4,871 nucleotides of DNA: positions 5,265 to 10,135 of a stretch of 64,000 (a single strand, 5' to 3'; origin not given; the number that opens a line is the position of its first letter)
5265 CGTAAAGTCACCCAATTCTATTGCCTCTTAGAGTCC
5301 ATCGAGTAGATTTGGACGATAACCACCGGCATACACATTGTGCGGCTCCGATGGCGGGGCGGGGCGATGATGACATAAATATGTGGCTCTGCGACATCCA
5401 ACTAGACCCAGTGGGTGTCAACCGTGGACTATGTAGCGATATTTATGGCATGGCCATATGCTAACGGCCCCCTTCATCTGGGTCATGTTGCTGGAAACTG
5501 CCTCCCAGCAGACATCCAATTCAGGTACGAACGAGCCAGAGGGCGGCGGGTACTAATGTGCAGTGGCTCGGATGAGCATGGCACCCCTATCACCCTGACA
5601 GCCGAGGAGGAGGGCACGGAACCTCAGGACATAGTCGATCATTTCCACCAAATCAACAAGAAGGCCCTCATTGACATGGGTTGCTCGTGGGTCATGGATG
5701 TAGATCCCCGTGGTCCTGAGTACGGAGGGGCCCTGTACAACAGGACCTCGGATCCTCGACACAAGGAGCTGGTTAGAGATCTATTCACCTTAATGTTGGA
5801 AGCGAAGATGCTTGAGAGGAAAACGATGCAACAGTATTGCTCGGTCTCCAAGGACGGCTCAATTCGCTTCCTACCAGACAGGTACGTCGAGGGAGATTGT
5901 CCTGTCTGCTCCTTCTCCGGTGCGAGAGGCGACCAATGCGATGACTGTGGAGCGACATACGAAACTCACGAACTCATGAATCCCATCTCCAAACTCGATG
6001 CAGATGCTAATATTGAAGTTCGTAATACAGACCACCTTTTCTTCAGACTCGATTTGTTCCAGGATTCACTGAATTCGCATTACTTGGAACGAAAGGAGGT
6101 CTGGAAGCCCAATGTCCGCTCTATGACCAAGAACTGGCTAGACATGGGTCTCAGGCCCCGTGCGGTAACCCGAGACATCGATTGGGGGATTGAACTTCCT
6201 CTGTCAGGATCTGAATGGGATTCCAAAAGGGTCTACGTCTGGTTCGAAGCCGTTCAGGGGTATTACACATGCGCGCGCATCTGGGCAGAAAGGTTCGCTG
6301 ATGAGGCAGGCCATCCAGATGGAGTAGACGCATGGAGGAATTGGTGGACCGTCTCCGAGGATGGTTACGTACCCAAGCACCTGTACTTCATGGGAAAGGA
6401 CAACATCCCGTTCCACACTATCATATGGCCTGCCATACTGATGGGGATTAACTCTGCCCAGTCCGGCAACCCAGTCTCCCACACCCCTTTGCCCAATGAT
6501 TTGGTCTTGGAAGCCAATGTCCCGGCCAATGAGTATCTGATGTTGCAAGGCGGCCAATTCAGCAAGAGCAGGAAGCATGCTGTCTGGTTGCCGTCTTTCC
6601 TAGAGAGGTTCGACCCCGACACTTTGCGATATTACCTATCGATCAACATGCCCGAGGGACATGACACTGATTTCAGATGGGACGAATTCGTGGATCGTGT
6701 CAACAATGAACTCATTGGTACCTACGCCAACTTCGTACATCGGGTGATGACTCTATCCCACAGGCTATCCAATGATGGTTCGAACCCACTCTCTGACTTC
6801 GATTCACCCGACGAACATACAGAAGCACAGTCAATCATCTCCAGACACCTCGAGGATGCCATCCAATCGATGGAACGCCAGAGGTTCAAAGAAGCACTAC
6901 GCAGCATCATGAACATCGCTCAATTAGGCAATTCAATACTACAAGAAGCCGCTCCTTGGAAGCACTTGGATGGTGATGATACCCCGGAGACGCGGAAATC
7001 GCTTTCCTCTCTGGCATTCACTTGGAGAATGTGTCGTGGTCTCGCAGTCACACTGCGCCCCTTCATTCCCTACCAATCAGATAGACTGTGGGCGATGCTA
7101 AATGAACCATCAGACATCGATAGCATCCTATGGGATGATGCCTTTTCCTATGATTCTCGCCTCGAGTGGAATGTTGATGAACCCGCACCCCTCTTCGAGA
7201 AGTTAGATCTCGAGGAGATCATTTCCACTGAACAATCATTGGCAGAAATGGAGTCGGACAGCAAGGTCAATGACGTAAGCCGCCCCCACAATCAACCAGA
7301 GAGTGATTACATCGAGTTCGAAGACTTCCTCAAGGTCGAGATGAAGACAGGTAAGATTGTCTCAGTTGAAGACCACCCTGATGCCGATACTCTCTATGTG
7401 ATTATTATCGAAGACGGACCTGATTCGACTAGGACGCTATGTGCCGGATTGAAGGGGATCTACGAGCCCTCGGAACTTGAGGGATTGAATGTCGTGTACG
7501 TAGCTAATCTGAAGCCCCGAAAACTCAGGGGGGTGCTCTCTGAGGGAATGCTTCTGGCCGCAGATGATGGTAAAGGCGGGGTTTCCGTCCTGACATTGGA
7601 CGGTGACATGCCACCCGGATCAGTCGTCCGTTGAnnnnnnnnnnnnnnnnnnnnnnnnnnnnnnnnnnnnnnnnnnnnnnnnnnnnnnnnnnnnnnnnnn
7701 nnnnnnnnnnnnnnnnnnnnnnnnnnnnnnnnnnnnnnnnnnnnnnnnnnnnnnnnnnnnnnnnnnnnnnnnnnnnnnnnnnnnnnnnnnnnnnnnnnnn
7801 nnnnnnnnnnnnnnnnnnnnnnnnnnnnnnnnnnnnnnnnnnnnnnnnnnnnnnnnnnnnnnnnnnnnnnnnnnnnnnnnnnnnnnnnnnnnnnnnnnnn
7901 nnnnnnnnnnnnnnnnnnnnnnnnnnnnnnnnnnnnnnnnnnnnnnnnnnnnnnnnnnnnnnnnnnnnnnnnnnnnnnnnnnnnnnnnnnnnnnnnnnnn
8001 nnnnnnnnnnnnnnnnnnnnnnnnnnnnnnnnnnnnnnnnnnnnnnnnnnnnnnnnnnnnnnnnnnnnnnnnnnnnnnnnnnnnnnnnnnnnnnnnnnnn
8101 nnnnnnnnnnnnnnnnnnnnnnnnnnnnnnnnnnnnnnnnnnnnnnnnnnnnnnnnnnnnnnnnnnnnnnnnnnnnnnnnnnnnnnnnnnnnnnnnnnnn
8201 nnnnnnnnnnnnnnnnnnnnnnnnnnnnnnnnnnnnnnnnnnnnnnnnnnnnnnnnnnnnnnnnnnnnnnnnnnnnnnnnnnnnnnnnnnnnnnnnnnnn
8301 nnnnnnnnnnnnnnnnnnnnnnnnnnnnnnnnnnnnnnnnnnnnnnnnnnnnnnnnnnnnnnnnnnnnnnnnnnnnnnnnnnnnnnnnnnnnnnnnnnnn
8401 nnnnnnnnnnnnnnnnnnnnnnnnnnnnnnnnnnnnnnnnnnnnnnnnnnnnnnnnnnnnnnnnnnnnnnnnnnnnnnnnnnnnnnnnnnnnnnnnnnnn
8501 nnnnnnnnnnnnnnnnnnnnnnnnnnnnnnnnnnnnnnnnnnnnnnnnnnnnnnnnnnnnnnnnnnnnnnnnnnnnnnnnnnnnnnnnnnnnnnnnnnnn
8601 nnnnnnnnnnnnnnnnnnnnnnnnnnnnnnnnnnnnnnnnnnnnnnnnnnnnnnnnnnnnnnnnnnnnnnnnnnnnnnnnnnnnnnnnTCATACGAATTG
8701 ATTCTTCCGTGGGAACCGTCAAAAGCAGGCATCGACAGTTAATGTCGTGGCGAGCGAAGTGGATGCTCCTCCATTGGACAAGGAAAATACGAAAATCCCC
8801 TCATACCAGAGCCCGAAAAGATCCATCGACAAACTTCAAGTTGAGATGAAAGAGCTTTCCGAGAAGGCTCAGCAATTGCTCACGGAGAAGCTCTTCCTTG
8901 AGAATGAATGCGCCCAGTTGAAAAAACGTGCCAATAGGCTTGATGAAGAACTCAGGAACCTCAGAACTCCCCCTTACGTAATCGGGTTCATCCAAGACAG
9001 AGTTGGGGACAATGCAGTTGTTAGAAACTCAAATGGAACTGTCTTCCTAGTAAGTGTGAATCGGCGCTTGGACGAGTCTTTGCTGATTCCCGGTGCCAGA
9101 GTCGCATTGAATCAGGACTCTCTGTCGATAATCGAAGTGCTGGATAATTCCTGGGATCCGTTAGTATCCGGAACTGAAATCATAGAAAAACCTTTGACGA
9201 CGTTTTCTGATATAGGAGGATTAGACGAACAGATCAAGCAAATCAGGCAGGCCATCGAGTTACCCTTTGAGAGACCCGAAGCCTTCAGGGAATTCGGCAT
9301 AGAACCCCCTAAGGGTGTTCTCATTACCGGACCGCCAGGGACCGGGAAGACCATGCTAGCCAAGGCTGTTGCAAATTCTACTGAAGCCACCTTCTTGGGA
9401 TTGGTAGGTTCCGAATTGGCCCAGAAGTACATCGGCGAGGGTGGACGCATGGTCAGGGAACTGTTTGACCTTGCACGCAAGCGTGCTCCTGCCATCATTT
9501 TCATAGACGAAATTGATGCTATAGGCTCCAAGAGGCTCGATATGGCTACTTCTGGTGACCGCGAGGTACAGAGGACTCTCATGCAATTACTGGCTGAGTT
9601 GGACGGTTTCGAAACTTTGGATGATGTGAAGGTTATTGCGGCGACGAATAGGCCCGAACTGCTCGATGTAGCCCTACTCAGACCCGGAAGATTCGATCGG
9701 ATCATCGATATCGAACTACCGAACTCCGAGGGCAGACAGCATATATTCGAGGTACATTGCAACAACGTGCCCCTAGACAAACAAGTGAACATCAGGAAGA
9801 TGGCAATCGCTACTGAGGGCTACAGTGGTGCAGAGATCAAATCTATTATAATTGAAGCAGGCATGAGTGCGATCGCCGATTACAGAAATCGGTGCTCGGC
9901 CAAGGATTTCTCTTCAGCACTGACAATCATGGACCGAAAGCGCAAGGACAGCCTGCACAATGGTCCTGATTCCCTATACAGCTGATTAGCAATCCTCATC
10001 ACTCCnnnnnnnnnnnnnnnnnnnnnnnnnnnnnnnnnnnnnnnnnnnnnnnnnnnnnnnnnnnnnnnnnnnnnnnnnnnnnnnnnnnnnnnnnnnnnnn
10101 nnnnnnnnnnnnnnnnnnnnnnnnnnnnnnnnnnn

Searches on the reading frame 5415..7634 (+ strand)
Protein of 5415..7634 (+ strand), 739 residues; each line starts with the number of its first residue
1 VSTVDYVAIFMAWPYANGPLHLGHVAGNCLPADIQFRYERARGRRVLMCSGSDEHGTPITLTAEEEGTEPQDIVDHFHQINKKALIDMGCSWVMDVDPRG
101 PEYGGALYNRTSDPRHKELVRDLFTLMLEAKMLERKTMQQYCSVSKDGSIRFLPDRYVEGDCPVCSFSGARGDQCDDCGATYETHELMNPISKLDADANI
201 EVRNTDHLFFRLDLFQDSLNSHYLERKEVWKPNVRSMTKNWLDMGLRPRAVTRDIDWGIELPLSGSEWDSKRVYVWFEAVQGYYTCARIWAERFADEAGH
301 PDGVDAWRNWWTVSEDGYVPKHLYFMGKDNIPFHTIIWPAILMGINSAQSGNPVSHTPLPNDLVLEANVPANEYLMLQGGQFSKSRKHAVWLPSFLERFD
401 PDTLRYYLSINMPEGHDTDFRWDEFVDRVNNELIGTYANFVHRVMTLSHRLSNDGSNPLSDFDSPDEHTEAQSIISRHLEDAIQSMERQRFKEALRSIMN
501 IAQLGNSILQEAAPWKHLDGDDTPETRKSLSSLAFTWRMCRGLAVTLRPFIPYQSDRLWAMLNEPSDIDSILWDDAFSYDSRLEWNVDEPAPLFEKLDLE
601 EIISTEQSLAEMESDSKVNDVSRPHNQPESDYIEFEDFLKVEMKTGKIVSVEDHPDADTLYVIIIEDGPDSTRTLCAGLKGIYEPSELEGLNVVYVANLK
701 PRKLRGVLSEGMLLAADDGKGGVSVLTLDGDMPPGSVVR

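Call 68: search_protein_families(library=pfam, proteins=[window:5415-7634:+], max_evalue=0.001)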
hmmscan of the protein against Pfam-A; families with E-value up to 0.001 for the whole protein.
window:5415-7634:+ (739 aa): 5 families
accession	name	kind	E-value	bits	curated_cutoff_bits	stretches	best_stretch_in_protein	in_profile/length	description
PF09334.17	tRNA-synt_1g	-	4.8e-119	398.1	20.1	1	9-445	3-391/391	tRNA synthetases class I (M)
PF01588.26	tRNA_bind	-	4.6e-26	91.2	27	1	643-736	1-95/96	Putative tRNA binding domain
PF00133.28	tRNA-synt_1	-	2.1e-08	33.8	22.7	1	9-73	27-91/414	tRNA synthetases class I (I, L, M and V)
PF19303.5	Anticodon_3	-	7.3e-07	29.6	23.5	1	474-567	17-105/152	Anticodon binding domain of methionyl tRNA ligase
PF08264.19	Anticodon_1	-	2.4e-05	24.7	25.1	1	475-579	8-111/148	Anticodon-binding domain of tRNA ligase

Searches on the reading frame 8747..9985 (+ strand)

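Call 68: search_protein_families(library=pfam, proteins=[window:8747-9985:+], max_evalue=0.001)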
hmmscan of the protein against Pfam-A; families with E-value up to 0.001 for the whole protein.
window:8747-9985:+ (412 aa): 12 families
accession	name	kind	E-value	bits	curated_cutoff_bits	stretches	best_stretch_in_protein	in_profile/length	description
PF00004.35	AAA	-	5.8e-42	143.7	21.2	1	191-323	1-130/131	ATPase family associated with various cellular activities (AAA)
PF17862.7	AAA_lid_3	-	1.8e-11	43.8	27.2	1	347-389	2-44/45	AAA+ lid domain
PF16450.11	Prot_ATP_ID_OB_C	-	2.1e-08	34.3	23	1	86-132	8-55/56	Proteasomal ATPase OB C-terminal domain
PF07724.20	AAA_2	-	4.3e-07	30.6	27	1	191-282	6-99/166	AAA domain (Cdc48 subfamily)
PF13191.12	AAA_16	-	1.8e-06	29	32.6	1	188-214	24-50/167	AAA ATPase domain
PF20720.3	nSTAND3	-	5e-06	26.7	27.2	1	191-338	20-153/155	Novel STAND NTPase 3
PF13401.12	AAA_22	-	6.1e-06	27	27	0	191-221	8-33/130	AAA domain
PF07728.20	AAA_5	-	9.5e-06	26.1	22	1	190-304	1-125/139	AAA domain (dynein-related subfamily)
PF05496.18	RuvB_N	-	0.00015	22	27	1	188-259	33-96/159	Holliday junction DNA helicase RuvB P-loop domain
PF13521.12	AAA_28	-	0.00049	20.8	27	0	191-234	2-41/164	AAA domain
PF13238.12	AAA_18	-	0.00052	20.9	29.4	0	191-227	1-34/128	AAA domain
PF03266.21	NTPase_1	-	0.0007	19.9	23.9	0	191-246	2-56/168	NTPase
